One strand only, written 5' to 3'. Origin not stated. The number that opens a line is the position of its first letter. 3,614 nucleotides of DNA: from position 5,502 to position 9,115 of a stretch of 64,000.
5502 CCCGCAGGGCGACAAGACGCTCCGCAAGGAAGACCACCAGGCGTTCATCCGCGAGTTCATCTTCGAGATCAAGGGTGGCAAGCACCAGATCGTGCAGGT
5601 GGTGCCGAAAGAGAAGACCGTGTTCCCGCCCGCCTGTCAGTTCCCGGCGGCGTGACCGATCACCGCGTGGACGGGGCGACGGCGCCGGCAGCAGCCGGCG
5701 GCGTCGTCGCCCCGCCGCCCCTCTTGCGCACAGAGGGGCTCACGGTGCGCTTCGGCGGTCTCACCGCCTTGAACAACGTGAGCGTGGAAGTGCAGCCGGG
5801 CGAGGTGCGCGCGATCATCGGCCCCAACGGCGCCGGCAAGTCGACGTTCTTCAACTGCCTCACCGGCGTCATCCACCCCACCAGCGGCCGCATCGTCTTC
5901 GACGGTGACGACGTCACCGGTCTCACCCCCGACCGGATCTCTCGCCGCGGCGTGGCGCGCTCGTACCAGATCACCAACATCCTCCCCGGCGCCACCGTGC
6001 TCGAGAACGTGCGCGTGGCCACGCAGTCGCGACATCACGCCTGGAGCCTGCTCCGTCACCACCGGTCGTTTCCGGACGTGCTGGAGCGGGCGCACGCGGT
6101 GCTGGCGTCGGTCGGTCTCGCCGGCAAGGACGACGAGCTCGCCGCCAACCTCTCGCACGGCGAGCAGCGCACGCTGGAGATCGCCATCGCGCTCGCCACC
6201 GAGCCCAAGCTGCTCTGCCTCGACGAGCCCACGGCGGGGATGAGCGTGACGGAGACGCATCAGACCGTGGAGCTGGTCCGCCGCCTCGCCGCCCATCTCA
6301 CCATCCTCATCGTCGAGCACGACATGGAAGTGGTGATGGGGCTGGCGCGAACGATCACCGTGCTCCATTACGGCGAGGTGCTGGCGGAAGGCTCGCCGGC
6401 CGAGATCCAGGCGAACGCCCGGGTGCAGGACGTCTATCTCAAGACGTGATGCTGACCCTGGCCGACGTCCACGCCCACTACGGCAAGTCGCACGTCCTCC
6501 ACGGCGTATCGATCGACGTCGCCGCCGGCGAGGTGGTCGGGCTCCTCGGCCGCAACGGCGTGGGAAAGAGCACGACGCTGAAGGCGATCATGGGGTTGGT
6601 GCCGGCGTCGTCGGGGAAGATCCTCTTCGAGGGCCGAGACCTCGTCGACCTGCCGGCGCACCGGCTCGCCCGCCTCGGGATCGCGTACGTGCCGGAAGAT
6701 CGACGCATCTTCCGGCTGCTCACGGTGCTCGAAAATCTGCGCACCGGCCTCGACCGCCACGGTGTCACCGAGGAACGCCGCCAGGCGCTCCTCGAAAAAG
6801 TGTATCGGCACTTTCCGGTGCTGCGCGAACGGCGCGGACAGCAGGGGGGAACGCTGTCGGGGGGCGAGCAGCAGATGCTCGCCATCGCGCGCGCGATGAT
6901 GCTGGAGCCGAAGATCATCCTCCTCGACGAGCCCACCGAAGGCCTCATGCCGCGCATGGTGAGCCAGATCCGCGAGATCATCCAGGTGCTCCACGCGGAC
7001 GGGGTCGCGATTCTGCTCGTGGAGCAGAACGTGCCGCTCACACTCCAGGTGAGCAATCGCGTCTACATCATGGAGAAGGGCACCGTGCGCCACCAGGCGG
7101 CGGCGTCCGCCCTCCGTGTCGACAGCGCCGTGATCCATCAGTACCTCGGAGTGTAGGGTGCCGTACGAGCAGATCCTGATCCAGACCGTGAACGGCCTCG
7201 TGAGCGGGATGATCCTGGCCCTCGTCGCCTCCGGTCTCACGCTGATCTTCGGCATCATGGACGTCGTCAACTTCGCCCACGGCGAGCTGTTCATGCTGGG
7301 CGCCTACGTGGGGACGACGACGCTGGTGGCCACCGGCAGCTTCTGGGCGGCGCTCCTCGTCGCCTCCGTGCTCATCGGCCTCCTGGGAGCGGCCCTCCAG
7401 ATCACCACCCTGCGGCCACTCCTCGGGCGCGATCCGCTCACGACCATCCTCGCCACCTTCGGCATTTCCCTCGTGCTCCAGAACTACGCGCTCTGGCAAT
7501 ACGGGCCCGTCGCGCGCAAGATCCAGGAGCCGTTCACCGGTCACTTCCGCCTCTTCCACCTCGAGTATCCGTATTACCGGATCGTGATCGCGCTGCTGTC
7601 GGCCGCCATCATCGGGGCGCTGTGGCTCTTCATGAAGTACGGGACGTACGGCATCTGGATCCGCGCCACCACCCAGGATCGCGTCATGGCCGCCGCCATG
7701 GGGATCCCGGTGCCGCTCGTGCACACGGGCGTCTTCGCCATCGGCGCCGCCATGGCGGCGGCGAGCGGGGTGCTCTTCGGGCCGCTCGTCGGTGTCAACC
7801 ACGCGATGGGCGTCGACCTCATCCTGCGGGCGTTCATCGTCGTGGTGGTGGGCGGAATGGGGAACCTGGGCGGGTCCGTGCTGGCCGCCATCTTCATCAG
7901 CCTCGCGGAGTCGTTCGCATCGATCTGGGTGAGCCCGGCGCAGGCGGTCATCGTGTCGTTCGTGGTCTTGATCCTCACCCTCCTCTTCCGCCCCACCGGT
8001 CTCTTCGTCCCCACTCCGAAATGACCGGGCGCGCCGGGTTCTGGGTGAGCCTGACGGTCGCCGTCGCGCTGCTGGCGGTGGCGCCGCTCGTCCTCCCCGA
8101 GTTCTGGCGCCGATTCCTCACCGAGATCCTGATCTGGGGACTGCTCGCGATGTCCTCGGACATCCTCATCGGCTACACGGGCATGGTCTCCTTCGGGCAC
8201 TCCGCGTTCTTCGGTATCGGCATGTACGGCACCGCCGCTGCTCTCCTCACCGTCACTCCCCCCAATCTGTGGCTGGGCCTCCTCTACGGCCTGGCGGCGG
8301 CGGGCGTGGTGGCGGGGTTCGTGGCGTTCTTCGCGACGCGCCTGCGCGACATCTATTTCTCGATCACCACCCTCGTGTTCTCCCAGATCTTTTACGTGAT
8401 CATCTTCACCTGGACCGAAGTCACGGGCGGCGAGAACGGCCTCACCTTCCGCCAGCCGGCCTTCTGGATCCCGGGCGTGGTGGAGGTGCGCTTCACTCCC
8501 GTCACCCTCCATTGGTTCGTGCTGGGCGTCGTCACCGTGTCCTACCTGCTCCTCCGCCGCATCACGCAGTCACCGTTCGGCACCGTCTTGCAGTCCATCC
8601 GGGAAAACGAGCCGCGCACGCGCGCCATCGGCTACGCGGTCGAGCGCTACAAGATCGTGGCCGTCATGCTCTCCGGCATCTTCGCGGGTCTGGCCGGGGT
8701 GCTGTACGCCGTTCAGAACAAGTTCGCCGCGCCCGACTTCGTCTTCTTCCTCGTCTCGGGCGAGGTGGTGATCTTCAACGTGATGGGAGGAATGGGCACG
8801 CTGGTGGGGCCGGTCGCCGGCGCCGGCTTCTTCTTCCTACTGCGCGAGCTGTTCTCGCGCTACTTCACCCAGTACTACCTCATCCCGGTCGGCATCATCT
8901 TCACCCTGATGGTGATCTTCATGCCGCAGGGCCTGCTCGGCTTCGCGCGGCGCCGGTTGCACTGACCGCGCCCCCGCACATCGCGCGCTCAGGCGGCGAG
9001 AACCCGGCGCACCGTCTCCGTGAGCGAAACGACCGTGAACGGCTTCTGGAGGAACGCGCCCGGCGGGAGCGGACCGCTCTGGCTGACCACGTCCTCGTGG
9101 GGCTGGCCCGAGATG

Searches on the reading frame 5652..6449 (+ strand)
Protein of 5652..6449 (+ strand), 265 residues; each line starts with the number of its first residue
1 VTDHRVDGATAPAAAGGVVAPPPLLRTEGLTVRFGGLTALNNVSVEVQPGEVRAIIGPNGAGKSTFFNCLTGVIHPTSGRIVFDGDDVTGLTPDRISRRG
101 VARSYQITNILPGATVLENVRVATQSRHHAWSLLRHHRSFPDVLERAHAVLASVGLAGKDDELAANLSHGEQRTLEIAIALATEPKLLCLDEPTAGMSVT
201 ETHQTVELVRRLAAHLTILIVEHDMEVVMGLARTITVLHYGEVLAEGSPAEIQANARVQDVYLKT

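Call 54: search_protein_families(library=pfam, proteins=[window:5652-6449:+], max_evalue=0.00001)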
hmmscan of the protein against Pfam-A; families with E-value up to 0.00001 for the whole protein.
window:5652-6449:+ (265 aa): 3 families
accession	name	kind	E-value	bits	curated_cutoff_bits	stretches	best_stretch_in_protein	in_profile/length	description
PF00005.33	ABC_tran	-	4.2e-34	118.5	25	1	40-195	1-137/137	ABC transporter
PF13304.12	AAA_21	-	4.4e-09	37.2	27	0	54-72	3-21/304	AAA domain, putative AbiEii toxin, Type IV TA system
PF12399.14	BCA_ABC_TP_C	-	1.8e-08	34.3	25.5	1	242-263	1-22/27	Branched-chain amino acid ATP-binding cassette transporter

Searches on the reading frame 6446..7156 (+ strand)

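Call 54: search_protein_families(library=pfam, proteins=[window:6446-7156:+], max_evalue=0.00001)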
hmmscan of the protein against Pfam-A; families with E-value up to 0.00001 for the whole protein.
window:6446-7156:+ (236 aa): 2 families
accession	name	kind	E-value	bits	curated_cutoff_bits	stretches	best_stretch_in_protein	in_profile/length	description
PF00005.33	ABC_tran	-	4.1e-35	121.8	25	1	18-164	1-136/137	ABC transporter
PF13304.12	AAA_21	-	9.2e-07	29.6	27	0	137-191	238-295/304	AAA domain, putative AbiEii toxin, Type IV TA system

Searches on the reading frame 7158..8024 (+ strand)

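Call 54: search_protein_families(library=pfam, proteins=[window:7158-8024:+], max_evalue=0.00001)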
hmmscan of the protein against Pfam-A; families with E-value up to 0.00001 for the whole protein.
window:7158-8024:+ (288 aa): 1 family
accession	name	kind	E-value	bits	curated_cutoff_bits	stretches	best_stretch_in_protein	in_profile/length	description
PF02653.21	BPD_transp_2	-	3.1e-41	141.7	26.8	1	10-275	2-269/269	Branched-chain amino acid transport system / permease component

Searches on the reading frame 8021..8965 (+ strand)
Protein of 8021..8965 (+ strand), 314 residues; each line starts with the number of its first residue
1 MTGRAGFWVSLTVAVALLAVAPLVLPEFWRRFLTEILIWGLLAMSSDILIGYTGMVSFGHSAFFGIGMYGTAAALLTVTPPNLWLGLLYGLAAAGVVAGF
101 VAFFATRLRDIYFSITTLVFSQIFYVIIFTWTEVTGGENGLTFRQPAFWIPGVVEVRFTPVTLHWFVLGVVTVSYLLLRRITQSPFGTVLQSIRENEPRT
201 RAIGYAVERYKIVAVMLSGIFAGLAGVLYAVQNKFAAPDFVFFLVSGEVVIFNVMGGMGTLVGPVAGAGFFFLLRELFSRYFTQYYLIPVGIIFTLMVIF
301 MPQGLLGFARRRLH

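Call 54: search_protein_families(library=pfam, proteins=[window:8021-8965:+], max_evalue=0.00001)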
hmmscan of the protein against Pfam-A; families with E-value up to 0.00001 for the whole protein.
window:8021-8965:+ (314 aa): 1 family
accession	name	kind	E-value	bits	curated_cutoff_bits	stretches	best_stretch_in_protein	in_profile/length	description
PF02653.21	BPD_transp_2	-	4.4e-43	147.8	26.8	1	32-294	5-265/269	Branched-chain amino acid transport system / permease component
